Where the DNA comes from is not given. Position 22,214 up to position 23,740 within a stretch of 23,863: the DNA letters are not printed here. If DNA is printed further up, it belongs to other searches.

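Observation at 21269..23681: AT-rich iolG2 plus MFS transporter module with an attenuator-like hairpin 18 bp before the transporter start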

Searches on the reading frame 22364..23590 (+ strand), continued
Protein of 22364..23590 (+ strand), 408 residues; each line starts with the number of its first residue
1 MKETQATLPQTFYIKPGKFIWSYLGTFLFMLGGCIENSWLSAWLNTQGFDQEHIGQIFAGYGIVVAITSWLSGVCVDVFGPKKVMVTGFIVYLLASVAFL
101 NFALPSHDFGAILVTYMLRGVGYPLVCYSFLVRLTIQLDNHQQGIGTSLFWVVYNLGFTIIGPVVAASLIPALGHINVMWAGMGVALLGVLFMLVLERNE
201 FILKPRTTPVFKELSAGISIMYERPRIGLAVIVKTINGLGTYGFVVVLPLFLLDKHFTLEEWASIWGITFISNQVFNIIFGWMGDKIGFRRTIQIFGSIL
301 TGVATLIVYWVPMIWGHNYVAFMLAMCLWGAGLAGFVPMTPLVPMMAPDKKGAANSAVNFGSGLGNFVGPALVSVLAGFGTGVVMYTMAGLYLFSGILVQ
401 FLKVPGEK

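Call 48: find_encoding_contigs(protein=P0002, flank=3000, max_places=2)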
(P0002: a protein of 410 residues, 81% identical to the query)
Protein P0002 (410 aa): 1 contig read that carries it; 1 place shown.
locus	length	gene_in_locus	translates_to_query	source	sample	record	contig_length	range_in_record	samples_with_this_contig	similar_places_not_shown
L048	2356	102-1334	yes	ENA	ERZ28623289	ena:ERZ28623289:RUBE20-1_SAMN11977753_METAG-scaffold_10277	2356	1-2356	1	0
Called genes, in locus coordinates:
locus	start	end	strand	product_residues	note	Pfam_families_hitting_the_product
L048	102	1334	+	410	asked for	PF07690:MFS_1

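Call 49: find_encoding_contigs(protein=P0008, flank=5000, max_places=2)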
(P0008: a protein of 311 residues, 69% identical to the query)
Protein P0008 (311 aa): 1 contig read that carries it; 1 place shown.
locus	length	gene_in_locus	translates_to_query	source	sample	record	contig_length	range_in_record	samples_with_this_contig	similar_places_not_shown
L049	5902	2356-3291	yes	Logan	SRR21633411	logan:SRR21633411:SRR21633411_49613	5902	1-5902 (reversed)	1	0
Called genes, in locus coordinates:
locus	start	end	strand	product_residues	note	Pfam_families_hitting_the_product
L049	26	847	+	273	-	PF01261:AP_endonuc_2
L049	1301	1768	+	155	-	PF01408:GFO_IDH_MocA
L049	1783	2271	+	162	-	PF02894:GFO_IDH_MocA_C, PF22725:GFO_IDH_MocA_C3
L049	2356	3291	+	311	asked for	PF07690:MFS_1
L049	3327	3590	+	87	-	PF07690:MFS_1 (weak)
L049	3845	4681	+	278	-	PF01418:HTH_6, PF01380:SIS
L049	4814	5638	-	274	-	PF01261:AP_endonuc_2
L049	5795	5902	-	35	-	?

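Call 50: find_encoding_contigs(protein=P0011, flank=6000, max_places=2)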
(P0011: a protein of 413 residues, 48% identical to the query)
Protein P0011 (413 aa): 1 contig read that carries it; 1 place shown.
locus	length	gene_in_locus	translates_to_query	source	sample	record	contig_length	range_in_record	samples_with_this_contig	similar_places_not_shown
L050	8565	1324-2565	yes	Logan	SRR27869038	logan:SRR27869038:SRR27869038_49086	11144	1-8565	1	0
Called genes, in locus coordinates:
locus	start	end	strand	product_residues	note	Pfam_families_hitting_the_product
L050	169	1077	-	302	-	PF08378:NERD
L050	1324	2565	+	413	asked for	PF07690:MFS_1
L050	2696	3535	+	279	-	PF04055:Radical_SAM, PF13186:SPASM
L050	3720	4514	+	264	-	PF01501:Glyco_transf_8, PF18404:Glyco_transf_24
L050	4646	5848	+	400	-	PF00155:Aminotran_1_2, PF12897:Asp_aminotransf (weak)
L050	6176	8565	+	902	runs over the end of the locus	PF00672:HAMP, PF13185:GAF_2, PF00512:HisKA, PF02518:HATPase_c, PF00072:Response_reg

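Call 53: search_solved_structures(query=window:22364-23587:+, max_evalue=0.001)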
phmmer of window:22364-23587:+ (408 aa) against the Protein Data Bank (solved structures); distinct sequences matched with E-value up to 0.001: 5.
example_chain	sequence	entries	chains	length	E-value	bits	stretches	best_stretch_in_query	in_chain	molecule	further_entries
7lo7_Z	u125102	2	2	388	0.00028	23.1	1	22-399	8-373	Quinolone resistance protein NorA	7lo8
8tte_A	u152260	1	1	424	0.00029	23.1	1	22-399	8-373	Quinolone resistance protein NorA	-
8ttg_A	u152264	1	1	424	0.00031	23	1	22-399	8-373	Quinolone resistance protein NorA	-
8tth_A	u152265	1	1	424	0.00035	22.8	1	22-399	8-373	Quinolone resistance protein NorA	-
8ttf_A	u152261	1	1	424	0.00037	22.7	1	22-399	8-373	Quinolone resistance protein NorA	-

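Call 54: search_protein_families(proteins=[L003:7388-8203:+, L003:8256-9140:+], library=ncbifam, max_evalue=1e-20)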
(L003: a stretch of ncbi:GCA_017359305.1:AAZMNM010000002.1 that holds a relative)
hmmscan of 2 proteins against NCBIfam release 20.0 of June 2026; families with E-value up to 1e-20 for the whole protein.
L003:7388-8203:+ (271 aa): 0 families

L003:8256-9140:+ (294 aa): 0 families
